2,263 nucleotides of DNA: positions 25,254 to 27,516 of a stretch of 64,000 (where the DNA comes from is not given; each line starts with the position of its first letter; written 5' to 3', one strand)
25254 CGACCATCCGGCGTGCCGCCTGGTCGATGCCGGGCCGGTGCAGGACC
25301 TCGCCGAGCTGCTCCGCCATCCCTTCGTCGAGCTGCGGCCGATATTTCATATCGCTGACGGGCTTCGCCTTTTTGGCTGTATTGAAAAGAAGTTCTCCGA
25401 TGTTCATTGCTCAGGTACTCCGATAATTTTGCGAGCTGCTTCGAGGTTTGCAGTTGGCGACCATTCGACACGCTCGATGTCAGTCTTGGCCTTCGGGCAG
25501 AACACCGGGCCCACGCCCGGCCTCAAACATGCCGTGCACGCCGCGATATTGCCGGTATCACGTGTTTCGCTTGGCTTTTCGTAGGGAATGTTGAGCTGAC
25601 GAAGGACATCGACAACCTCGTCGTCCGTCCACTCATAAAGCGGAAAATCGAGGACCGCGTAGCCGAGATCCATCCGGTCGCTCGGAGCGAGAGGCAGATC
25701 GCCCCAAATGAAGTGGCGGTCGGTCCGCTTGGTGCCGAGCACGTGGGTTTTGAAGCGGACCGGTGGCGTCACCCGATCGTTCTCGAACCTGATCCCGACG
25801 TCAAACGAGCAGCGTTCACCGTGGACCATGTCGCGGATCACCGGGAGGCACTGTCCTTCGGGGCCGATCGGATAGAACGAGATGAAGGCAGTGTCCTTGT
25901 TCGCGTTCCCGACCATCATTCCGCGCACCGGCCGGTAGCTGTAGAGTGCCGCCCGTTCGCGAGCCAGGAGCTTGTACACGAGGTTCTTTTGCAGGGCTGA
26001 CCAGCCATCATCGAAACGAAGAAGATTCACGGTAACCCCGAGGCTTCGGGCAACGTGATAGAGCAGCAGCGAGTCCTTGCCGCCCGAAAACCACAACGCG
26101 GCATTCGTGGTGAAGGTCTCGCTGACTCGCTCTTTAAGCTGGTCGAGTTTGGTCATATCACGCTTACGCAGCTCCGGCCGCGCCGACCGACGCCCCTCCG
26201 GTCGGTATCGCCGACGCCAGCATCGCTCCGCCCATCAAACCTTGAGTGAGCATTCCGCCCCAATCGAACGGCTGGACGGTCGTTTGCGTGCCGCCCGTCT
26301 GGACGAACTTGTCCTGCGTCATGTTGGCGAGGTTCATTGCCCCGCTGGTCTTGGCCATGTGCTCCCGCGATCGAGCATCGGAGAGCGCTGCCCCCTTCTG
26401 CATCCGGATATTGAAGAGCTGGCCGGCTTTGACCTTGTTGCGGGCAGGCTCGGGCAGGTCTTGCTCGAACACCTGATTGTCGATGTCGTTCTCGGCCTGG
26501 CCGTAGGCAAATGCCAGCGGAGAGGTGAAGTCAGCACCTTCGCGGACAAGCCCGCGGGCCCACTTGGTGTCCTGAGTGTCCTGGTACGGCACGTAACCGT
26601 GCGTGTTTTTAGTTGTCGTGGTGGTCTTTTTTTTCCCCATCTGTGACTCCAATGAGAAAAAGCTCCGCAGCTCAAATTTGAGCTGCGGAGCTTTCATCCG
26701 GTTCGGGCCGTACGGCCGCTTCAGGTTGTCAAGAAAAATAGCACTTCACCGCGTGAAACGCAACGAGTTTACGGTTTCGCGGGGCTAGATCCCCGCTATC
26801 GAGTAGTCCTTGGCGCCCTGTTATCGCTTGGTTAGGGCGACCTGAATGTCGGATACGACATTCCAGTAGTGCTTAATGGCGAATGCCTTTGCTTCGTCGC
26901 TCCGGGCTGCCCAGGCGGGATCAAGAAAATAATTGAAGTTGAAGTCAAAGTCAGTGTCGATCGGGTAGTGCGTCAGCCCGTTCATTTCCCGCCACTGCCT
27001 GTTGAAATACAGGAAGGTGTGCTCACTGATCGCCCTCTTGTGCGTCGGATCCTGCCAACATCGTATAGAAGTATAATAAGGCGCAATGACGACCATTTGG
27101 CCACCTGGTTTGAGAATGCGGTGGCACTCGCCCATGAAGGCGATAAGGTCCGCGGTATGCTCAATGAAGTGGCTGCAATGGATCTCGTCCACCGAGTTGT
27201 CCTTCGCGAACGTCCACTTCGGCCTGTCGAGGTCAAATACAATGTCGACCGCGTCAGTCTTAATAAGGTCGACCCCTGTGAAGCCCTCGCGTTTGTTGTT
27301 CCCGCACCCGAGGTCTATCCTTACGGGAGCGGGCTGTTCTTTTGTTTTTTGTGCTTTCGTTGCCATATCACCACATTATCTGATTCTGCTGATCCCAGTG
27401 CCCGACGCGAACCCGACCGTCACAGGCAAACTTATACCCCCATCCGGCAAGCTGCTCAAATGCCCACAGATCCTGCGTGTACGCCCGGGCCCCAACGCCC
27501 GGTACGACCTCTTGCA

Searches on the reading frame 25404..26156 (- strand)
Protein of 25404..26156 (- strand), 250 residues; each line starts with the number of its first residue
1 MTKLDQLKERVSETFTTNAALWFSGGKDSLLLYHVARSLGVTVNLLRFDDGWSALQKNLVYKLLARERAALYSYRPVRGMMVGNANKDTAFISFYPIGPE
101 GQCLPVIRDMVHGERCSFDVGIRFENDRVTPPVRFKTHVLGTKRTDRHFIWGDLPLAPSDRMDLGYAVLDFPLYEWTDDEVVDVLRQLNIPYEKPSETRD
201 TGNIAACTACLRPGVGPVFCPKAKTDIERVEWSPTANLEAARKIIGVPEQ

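Call 13: search_protein_families(library=phrogs, proteins=[window:25404-26156:-], max_evalue=0.001)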
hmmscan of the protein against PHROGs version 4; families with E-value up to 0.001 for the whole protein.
window:25404-26156:- (250 aa): 2 families
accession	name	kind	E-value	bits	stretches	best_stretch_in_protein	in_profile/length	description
phrog_424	-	moron, auxiliary metabolic gene and host takeover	1.2e-06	28.8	0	16-44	160-188/460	phosphoadenosine phosphosulfate reductase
phrog_2302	-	moron, auxiliary metabolic gene and host takeover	0.00019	21.5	0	4-42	13-53/381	phosphoadenosine phosphosulfate reductase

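Call 23: search_protein_families(library=pfam, proteins=[window:25404-26156:-], max_evalue=0.01)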
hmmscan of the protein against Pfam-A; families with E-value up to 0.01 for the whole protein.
window:25404-26156:- (250 aa): 1 family
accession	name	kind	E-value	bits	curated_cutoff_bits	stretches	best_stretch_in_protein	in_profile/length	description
PF01507.26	PAPS_reduct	-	0.0028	18.1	22.5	0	171-193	135-157/175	Phosphoadenosine phosphosulfate reductase domain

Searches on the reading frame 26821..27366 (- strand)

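Call 13: search_protein_families(library=phrogs, proteins=[window:26821-27366:-], max_evalue=0.001)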
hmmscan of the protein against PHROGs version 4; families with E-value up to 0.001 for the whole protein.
window:26821-27366:- (181 aa): 2 families
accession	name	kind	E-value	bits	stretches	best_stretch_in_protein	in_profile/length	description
phrog_6636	-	other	6.6e-10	39.7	1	15-126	35-144/177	methyltransferase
phrog_5399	-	other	1.9e-08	35.3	1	16-96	2-82/149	SAM-dependent methyltransferase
